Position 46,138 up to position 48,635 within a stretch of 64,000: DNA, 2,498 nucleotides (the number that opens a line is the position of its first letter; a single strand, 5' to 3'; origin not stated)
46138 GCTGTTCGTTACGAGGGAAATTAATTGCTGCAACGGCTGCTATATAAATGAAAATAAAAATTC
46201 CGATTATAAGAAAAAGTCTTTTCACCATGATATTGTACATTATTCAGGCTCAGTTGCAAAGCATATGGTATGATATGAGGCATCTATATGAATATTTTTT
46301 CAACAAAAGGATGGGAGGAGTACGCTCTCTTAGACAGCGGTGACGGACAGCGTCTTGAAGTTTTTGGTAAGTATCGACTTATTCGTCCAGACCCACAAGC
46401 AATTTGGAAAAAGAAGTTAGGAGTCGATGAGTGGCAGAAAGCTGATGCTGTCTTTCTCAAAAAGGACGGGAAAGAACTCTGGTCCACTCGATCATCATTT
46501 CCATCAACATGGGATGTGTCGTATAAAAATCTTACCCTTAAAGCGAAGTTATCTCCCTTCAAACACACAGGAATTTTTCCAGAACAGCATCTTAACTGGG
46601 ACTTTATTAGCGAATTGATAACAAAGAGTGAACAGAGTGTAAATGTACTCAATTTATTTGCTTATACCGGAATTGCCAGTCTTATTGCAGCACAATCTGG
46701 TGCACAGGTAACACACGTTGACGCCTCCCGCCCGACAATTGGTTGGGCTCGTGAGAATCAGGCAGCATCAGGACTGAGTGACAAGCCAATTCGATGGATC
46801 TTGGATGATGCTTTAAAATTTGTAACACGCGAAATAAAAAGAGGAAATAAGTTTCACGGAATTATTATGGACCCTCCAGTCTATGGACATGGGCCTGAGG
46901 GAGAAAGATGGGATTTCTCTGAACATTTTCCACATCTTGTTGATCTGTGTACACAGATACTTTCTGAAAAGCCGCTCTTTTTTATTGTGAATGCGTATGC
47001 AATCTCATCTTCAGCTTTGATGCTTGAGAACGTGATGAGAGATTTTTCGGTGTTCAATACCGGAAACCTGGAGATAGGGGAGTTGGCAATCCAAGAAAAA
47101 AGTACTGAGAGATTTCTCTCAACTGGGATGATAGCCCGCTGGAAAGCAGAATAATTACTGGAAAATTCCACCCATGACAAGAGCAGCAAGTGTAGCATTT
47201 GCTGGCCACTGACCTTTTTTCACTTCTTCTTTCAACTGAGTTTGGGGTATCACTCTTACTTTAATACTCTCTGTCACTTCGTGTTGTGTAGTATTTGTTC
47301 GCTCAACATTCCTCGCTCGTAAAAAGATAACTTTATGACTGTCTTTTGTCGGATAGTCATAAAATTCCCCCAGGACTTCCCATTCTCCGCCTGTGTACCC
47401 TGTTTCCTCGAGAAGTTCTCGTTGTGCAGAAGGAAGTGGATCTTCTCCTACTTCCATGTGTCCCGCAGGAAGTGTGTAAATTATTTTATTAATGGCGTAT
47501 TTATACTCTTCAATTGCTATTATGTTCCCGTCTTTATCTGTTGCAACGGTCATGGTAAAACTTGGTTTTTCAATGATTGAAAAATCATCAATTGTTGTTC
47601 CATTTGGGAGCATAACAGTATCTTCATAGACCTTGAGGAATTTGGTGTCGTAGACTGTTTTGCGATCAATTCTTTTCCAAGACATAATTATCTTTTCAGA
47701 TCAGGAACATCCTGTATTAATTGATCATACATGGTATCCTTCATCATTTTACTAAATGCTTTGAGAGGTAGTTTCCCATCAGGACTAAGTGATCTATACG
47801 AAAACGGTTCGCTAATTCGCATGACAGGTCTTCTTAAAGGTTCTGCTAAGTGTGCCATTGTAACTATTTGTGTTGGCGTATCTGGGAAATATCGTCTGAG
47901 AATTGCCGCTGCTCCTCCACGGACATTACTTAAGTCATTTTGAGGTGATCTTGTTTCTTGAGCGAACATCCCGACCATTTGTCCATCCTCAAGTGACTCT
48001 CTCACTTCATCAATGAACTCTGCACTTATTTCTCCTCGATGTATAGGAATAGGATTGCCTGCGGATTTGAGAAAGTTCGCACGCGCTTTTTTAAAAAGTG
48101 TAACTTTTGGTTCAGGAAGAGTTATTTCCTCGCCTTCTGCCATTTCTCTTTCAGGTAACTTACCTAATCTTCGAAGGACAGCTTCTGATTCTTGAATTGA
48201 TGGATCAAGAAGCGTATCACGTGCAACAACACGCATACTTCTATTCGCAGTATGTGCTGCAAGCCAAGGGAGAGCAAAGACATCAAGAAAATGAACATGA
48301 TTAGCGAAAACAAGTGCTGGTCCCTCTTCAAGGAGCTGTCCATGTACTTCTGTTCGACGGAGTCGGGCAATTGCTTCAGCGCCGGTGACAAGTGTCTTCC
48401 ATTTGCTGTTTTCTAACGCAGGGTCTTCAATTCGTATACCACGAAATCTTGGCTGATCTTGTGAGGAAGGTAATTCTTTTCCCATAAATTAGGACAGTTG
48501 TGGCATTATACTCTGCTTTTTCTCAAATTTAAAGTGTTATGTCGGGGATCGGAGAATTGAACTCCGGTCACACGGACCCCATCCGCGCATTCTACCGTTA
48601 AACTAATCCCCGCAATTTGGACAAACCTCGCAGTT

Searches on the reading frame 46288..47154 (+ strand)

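Call 32: search_protein_families(library=pfam, proteins=[window:46288-47154:+], max_evalue=0.001)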
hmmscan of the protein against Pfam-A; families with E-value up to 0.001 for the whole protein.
window:46288-47154:+ (288 aa): 2 families
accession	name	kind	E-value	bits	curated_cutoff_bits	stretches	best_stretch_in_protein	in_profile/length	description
PF10672.15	Methyltrans_SAM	-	4.9e-10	39.6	27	1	73-250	84-253/286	S-adenosylmethionine-dependent methyltransferase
PF03602.21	Cons_hypoth95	-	0.00031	20.9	24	1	113-197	38-122/182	Conserved hypothetical protein 95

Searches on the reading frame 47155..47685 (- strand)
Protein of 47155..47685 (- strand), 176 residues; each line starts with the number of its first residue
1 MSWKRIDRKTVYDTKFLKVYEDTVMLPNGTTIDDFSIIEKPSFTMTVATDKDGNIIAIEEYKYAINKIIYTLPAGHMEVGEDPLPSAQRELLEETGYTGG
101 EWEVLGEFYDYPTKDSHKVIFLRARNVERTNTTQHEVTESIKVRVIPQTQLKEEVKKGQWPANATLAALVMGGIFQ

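Call 32: search_protein_families(library=pfam, proteins=[window:47155-47685:-], max_evalue=0.001)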
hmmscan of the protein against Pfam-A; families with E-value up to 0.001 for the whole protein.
window:47155-47685:- (176 aa): 1 family
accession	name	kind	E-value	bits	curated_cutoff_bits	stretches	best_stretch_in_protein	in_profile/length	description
PF00293.34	NUDIX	-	4.3e-14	53.1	21.1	1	47-159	9-127/134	NUDIX domain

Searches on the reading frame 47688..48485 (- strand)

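Call 32: search_protein_families(library=pfam, proteins=[window:47688-48485:-], max_evalue=0.001)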
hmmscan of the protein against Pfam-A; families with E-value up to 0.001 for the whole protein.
window:47688-48485:- (265 aa): 1 family
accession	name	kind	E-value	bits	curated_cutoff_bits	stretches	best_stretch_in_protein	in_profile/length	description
PF01553.26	Acyltransferase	-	6.3e-11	42.6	23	1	45-95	2-54/132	Acyltransferase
